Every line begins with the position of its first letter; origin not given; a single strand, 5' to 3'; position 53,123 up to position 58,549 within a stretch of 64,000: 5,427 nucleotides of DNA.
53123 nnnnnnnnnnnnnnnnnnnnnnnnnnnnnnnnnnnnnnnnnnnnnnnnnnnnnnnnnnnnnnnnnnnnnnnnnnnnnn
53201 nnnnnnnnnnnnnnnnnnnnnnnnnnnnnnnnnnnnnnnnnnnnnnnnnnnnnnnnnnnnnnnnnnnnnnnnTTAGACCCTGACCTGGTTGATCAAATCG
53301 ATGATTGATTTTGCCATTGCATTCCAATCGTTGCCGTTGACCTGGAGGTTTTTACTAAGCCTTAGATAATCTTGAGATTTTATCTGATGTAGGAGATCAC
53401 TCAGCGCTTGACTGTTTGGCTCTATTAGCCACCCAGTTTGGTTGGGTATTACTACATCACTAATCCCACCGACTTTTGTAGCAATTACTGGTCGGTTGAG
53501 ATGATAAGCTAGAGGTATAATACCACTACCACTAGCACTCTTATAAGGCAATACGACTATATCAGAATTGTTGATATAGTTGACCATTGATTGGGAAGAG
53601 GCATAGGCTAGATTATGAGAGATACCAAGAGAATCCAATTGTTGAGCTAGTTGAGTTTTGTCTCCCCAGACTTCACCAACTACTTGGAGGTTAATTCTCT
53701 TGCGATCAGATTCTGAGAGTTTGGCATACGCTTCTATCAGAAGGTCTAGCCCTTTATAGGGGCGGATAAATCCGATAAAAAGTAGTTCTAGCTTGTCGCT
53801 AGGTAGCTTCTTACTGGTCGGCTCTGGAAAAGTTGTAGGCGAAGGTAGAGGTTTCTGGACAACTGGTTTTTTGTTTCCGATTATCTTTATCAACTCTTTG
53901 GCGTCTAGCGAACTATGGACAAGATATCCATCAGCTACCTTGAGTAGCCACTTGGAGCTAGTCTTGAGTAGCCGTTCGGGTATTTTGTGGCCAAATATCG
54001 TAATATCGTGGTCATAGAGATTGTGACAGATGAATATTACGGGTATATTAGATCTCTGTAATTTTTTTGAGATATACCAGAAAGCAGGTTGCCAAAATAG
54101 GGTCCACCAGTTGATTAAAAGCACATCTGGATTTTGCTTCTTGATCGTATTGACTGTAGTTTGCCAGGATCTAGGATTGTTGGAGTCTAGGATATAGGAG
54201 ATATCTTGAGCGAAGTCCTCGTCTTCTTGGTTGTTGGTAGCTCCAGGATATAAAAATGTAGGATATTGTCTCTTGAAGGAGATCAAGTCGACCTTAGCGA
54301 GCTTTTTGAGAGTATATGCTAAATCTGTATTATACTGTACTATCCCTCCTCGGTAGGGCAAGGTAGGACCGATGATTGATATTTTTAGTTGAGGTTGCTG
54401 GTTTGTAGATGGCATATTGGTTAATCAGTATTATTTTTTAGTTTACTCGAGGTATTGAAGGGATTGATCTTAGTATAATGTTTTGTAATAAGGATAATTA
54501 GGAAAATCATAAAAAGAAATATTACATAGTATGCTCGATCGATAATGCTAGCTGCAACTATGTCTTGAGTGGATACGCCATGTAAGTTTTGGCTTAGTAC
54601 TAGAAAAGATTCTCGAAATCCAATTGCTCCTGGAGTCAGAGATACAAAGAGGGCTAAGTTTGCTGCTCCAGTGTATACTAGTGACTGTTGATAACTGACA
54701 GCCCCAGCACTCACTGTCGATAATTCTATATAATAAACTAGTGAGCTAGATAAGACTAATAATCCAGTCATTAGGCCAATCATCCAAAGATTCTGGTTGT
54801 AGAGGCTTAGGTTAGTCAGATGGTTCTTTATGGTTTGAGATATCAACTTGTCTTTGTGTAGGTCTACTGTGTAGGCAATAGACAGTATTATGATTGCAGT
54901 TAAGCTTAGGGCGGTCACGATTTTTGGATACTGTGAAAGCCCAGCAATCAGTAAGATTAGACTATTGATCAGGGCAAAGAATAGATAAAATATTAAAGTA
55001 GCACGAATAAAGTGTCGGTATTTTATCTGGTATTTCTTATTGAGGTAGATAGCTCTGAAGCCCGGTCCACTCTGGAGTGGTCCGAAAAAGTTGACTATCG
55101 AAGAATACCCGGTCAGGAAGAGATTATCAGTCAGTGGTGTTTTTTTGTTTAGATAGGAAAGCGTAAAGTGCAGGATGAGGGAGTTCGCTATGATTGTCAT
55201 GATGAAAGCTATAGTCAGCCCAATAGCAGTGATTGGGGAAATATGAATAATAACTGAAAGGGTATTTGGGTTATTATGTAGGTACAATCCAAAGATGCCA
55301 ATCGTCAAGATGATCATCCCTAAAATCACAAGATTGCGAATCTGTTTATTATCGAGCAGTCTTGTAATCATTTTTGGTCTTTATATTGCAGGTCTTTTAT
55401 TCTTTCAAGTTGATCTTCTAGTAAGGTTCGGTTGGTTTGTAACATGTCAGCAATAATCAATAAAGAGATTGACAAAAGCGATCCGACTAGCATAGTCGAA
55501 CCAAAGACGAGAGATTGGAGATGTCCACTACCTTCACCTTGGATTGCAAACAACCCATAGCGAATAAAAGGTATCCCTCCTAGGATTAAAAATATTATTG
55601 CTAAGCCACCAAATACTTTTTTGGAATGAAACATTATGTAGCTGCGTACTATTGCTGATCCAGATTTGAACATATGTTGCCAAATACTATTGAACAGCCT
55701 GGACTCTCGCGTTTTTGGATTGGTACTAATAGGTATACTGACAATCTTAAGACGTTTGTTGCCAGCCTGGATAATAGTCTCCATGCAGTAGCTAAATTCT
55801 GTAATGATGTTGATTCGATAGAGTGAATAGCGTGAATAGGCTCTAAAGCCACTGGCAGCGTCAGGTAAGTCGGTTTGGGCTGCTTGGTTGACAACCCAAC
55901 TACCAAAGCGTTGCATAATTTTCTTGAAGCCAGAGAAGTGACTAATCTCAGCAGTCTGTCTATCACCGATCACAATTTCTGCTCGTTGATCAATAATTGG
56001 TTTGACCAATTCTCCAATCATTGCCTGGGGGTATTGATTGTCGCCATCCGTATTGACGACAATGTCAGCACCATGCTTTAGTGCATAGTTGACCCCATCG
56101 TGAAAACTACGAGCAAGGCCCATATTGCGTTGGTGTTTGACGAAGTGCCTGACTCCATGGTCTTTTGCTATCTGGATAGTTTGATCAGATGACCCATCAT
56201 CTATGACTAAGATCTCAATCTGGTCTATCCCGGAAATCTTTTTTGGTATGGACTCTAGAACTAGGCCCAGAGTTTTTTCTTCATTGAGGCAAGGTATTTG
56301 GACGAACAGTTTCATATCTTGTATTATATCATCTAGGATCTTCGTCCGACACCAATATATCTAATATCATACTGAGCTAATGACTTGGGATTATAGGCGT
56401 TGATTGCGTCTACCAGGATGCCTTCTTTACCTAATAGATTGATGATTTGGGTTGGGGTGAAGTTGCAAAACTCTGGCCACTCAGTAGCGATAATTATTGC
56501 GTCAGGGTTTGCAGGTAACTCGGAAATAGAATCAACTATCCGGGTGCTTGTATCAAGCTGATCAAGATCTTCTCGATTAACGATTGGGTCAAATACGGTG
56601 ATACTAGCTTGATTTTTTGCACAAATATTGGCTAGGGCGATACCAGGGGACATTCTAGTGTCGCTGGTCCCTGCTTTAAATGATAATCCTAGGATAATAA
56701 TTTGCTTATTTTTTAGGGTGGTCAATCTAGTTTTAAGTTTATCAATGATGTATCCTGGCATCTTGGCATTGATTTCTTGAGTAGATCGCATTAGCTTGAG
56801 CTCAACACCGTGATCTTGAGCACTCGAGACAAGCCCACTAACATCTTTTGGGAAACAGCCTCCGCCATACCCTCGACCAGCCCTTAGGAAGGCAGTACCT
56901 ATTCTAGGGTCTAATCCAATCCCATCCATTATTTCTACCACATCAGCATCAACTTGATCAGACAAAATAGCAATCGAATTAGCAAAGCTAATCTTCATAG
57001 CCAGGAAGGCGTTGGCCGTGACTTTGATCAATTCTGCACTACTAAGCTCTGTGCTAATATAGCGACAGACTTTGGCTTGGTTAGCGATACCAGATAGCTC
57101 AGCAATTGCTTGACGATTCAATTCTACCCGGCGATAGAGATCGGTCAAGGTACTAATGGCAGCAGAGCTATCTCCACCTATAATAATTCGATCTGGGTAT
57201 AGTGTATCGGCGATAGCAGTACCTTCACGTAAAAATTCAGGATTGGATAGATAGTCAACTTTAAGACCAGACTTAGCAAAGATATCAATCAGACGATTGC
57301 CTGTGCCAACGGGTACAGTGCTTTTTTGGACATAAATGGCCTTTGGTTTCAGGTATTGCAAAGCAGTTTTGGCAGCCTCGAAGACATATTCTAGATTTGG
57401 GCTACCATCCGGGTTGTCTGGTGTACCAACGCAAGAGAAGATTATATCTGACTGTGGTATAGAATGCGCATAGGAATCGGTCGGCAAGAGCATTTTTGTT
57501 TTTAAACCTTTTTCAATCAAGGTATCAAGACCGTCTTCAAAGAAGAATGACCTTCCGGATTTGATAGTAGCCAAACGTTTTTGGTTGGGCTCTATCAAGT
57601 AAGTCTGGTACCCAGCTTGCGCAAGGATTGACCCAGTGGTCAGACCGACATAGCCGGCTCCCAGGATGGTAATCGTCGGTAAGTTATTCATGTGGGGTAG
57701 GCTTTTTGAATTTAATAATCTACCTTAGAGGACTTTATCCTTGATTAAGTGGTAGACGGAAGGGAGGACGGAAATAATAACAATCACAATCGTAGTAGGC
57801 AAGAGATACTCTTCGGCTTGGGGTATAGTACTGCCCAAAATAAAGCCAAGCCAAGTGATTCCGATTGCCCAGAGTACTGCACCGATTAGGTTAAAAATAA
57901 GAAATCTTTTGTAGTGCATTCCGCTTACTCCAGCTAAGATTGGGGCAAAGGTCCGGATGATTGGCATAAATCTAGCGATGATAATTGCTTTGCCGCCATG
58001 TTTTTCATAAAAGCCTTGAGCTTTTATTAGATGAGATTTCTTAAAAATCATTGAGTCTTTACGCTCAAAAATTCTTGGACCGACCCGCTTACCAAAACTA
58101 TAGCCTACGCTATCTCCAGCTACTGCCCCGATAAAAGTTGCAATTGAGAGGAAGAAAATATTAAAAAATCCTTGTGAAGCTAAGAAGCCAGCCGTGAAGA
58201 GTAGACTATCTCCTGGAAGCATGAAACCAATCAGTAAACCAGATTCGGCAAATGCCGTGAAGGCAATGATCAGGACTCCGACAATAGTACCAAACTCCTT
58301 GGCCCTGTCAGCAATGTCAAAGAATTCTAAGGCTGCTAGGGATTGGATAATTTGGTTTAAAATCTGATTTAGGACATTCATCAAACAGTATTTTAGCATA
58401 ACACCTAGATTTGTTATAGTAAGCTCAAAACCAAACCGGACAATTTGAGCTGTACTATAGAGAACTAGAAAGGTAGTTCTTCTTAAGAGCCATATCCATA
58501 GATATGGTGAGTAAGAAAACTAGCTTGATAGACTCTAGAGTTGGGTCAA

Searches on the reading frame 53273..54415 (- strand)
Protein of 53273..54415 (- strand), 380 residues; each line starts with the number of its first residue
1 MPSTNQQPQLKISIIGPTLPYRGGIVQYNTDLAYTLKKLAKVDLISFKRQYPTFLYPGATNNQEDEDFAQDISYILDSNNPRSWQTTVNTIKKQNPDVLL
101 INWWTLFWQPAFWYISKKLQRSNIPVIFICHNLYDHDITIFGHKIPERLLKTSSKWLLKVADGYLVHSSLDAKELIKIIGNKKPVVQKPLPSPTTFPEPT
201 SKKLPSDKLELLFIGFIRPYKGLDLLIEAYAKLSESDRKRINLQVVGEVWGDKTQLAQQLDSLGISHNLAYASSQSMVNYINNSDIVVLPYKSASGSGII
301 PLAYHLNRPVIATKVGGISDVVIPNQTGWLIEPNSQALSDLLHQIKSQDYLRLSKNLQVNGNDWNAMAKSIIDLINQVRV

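Call 87: search_protein_families(library=pfam, proteins=[window:53273-54415:-], max_evalue=0.001)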
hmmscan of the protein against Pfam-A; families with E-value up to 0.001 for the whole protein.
window:53273-54415:- (380 aa): 3 families
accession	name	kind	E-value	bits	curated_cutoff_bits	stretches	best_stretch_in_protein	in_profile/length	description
PF00534.26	Glycos_transf_1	-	1.3e-24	87.1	26.4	1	201-357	8-165/172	Glycosyl transferases group 1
PF13692.12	Glyco_trans_1_4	-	2.6e-19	70.3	27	1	210-343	3-137/142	Glycosyl transferases group 1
PF13439.12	Glyco_transf_4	-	1.4e-10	41.9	28.5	1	23-180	2-153/170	Glycosyltransferase Family 4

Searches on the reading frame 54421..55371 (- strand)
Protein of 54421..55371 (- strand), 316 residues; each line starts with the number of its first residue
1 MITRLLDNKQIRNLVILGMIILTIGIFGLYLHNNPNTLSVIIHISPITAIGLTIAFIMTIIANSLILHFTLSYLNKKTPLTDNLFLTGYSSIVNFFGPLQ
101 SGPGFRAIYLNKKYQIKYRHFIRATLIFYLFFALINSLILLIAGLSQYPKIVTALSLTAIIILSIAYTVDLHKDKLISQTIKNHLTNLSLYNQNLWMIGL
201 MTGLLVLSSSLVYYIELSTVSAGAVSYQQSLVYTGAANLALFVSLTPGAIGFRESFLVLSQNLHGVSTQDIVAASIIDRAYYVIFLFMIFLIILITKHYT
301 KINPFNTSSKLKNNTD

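Call 87: search_protein_families(library=pfam, proteins=[window:54421-55371:-], max_evalue=0.001)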
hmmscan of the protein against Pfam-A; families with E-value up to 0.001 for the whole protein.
window:54421-55371:- (316 aa): 1 family
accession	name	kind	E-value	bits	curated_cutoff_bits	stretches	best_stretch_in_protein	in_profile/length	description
PF03706.18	LPG_synthase_TM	-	2.1e-12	47.6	33.4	1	17-287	3-299/302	Lysylphosphatidylglycerol synthase TM region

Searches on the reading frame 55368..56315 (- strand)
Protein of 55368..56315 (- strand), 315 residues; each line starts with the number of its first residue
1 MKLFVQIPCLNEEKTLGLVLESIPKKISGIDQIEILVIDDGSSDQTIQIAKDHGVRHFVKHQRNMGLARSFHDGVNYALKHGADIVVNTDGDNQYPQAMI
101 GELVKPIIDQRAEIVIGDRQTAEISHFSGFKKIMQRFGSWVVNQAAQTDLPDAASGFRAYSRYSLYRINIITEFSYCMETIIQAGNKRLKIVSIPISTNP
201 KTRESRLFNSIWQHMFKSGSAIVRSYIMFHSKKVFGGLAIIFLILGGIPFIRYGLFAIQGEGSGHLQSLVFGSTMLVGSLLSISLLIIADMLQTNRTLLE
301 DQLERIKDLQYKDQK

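Call 87: search_protein_families(library=pfam, proteins=[window:55368-56315:-], max_evalue=0.001)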
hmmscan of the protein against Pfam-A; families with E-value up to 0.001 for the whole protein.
window:55368-56315:- (315 aa): 1 family
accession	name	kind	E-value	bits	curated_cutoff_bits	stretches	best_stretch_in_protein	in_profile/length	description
PF00535.33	Glycos_transf_2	-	4.4e-22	79.2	23.3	1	6-166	3-165/168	Glycosyl transferase family 2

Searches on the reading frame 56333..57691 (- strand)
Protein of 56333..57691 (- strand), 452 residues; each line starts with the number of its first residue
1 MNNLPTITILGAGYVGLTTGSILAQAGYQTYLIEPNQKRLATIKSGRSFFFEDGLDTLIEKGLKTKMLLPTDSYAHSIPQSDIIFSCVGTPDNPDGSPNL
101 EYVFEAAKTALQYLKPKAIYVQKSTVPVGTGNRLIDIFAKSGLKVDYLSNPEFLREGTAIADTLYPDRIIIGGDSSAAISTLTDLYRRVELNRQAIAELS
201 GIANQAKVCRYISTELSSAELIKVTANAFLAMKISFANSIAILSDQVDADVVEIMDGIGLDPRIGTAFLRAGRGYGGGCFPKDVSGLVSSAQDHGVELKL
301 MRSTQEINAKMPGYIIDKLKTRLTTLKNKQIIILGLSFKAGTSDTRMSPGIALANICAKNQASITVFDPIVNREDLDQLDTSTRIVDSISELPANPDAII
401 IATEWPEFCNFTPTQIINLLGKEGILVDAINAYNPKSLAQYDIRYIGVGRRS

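Call 87: search_protein_families(library=pfam, proteins=[window:56333-57691:-], max_evalue=0.001)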
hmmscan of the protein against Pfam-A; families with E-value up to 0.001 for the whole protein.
window:56333-57691:- (452 aa): 5 families
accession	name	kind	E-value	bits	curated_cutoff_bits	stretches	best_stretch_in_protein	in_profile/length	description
PF03721.20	UDPG_MGDP_dh_N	-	6.2e-45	153.5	27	1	6-182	2-184/187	UDP-glucose/GDP-mannose dehydrogenase family, NAD binding domain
PF00984.24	UDPG_MGDP_dh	-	4.1e-33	113.8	25.4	1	218-309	2-93/94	UDP-glucose/GDP-mannose dehydrogenase family, central domain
PF03720.21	UDPG_MGDP_dh_C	-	3.1e-21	76.1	30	1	333-435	2-103/103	UDP-glucose/GDP-mannose dehydrogenase family, UDP binding domain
PF03446.21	NAD_binding_2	-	0.00018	22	21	0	7-144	2-113/161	NAD binding domain of 6-phosphogluconate dehydrogenase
PF01494.25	FAD_binding_3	-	0.00093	18.9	22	0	7-66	4-61/349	FAD binding domain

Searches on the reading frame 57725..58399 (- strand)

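Call 87: search_protein_families(library=pfam, proteins=[window:57725-58399:-], max_evalue=0.001)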
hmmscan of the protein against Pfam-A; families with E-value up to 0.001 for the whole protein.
window:57725-58399:- (224 aa): 1 family
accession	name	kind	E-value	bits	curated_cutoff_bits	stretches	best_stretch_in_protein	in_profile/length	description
PF09335.16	VTT_dom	-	1.5e-19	71.1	33.9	1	61-185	1-121/123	VTT domain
